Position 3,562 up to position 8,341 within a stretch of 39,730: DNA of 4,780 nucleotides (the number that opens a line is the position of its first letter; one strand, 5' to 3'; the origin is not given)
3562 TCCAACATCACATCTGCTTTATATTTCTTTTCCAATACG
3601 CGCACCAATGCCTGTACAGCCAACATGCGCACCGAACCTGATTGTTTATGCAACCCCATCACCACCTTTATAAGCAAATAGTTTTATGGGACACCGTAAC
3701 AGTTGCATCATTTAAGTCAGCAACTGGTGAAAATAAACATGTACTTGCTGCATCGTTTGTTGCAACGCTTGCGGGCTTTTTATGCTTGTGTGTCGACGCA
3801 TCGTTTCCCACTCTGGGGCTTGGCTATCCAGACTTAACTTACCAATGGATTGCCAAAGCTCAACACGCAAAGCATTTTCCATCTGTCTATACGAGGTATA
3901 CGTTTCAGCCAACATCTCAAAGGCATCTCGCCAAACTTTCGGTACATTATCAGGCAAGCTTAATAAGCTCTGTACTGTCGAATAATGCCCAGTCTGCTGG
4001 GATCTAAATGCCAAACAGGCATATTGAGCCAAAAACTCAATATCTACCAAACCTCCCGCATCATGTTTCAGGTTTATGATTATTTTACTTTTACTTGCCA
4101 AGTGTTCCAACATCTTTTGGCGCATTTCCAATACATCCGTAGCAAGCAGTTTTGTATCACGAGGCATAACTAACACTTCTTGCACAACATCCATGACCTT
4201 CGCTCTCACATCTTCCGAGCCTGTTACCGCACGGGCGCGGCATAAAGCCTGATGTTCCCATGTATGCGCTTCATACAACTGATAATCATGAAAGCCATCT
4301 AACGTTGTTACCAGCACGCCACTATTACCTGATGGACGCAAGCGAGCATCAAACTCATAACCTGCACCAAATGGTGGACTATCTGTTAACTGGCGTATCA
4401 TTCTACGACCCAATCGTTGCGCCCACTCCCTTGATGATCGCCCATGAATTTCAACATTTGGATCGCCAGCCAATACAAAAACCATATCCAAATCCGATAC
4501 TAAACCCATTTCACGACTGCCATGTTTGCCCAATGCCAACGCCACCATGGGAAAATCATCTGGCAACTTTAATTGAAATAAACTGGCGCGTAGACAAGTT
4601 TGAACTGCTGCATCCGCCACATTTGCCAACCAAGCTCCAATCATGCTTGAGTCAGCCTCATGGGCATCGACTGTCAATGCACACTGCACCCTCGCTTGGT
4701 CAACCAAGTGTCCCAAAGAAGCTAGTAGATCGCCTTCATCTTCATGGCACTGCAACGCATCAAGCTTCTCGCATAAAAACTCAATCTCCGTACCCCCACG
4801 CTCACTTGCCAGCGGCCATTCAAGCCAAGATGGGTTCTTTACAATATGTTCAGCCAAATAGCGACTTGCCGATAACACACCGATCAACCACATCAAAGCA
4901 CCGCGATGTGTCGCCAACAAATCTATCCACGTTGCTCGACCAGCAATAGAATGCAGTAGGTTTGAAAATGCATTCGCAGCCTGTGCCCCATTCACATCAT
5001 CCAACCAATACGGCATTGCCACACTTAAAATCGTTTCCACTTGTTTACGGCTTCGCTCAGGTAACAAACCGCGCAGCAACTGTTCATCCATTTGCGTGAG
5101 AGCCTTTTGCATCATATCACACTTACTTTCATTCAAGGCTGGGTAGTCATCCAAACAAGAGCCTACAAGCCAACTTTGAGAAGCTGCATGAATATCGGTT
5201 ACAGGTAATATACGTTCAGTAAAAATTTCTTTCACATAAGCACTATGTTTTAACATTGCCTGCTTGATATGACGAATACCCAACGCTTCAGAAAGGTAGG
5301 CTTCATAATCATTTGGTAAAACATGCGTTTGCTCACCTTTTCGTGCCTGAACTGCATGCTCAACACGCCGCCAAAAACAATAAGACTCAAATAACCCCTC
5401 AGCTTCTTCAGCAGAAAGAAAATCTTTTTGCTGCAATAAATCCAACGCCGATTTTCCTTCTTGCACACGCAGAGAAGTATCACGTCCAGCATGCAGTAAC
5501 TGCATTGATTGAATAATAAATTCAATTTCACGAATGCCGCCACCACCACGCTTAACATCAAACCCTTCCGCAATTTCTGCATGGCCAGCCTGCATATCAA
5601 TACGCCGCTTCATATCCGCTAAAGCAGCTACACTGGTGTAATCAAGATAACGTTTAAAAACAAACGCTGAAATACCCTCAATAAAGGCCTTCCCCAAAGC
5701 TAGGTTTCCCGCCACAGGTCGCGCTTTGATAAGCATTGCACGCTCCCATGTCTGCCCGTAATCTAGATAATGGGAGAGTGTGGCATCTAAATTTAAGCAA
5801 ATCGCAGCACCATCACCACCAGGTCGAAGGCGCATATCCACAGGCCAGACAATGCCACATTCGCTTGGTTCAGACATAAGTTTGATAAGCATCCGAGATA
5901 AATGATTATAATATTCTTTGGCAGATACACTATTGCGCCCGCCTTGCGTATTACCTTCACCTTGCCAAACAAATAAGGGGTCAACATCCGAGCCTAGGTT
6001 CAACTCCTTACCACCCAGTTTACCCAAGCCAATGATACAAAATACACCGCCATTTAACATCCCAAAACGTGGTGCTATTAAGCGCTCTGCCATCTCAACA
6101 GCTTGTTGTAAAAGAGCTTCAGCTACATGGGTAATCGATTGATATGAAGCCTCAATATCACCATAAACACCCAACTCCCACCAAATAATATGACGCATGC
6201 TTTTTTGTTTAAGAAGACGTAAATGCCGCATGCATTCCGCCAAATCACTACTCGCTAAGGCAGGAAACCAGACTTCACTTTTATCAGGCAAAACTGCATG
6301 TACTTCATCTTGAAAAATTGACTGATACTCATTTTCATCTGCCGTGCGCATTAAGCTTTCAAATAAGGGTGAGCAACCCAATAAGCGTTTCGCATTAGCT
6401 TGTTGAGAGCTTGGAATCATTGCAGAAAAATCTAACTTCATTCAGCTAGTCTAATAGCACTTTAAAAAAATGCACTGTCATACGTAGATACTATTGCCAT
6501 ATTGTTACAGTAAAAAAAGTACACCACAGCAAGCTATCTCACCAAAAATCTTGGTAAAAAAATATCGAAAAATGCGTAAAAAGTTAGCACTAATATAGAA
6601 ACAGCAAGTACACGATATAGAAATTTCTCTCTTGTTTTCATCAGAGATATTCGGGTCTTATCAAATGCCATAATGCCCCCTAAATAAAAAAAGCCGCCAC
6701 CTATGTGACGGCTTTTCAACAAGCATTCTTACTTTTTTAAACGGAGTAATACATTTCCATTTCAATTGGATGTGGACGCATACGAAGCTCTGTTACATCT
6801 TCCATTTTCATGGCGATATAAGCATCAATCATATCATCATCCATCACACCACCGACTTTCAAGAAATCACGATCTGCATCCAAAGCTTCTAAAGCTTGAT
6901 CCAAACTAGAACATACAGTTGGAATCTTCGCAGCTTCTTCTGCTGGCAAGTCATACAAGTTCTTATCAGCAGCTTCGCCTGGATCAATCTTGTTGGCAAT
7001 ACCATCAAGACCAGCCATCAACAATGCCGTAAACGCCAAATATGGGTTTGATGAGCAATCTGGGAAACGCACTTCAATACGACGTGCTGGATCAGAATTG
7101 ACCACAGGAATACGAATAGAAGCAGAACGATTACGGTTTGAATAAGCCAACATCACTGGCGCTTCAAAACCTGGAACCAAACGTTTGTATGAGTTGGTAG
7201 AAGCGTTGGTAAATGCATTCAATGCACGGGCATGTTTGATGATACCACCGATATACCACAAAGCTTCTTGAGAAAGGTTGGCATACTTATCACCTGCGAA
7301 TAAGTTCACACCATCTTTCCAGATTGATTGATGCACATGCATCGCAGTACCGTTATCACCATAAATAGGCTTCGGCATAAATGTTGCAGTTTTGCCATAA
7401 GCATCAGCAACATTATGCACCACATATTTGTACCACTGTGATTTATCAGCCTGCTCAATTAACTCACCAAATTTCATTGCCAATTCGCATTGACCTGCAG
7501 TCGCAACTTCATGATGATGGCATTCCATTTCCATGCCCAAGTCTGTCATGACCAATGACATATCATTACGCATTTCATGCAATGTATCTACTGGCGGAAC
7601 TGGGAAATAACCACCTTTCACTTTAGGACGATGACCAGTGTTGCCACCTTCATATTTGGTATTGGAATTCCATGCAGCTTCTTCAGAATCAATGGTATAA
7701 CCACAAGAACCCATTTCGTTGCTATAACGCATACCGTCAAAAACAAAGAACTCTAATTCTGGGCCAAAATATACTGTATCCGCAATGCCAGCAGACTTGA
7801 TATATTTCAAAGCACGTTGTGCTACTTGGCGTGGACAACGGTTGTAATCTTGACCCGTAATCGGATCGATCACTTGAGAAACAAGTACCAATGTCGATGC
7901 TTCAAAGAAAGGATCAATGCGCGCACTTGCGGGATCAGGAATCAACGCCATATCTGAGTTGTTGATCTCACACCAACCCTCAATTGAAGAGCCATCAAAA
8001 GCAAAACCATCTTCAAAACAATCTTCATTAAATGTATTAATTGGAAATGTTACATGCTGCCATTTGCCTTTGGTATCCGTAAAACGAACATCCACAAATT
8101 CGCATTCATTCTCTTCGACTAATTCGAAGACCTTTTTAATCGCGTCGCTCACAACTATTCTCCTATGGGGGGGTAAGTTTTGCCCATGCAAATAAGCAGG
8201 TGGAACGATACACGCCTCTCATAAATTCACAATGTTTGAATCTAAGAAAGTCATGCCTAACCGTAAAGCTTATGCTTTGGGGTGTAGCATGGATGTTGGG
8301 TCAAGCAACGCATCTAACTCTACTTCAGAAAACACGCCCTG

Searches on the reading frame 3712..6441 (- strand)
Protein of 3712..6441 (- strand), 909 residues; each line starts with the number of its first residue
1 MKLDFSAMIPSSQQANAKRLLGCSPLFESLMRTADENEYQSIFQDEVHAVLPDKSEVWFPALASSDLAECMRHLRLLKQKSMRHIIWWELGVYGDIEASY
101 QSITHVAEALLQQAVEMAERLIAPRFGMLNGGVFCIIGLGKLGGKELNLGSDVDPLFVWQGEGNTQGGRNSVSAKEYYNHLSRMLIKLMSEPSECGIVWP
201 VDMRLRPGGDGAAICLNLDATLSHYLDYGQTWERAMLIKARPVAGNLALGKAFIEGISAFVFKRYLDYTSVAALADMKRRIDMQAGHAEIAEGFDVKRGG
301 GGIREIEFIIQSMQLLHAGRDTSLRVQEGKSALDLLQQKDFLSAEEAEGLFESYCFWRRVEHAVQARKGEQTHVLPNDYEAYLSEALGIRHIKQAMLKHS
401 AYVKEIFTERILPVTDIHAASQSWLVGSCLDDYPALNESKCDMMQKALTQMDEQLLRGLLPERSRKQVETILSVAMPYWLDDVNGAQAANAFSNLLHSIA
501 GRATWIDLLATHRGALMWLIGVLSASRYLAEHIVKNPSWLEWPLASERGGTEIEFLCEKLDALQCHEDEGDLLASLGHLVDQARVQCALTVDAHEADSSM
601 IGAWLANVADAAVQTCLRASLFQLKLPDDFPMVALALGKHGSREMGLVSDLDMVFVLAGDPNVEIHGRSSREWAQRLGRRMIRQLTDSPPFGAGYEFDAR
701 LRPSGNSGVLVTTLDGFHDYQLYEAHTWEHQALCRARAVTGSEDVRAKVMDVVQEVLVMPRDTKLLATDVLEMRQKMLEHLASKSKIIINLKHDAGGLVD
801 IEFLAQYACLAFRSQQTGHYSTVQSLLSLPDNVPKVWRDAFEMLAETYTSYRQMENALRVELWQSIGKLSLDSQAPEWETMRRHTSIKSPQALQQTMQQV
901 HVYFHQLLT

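Call 51: search_protein_families(library=pfam, proteins=[window:3712-6441:-], max_evalue=0.00001)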
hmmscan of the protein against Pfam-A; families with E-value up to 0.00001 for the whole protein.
window:3712-6441:- (909 aa): 3 families
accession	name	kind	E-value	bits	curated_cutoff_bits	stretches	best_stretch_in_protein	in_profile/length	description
PF03710.21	GlnE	-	7.7e-84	281.5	24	2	63-253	53-249/252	Glutamate-ammonia ligase adenylyltransferase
PF08335.16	GlnD_UR_UTase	-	1.5e-29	103.2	21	2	277-394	3-117/141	GlnD PII-uridylyltransferase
PF03445.19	DUF294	-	4.7e-10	39.9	21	0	587-686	6-99/138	Putative nucleotidyltransferase DUF294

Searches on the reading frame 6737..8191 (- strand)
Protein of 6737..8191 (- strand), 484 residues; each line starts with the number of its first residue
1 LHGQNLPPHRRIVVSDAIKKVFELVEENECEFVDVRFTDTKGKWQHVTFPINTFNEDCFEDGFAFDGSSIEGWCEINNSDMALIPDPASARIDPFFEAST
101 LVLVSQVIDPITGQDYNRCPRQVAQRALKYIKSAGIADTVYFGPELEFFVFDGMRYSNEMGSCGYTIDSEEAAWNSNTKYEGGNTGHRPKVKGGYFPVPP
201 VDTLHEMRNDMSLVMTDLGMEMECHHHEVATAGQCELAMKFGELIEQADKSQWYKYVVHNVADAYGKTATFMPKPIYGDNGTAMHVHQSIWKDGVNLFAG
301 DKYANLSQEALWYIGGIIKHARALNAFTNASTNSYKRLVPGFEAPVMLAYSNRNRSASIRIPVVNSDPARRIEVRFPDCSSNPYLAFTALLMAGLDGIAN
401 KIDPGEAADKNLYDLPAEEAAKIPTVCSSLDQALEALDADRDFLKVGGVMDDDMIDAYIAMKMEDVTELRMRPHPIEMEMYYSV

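Call 51: search_protein_families(library=pfam, proteins=[window:6737-8191:-], max_evalue=0.00001)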
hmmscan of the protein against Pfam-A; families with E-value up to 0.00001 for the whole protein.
window:6737-8191:- (484 aa): 2 families
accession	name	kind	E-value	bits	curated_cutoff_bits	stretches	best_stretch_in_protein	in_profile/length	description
PF00120.29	Gln-synt_C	-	1.1e-133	446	24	1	118-481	2-344/344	Glutamine synthetase, catalytic domain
PF03951.24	Gln-synt_N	-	2.5e-30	104.4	33.4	1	30-110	2-82/82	Glutamine synthetase, beta-Grasp domain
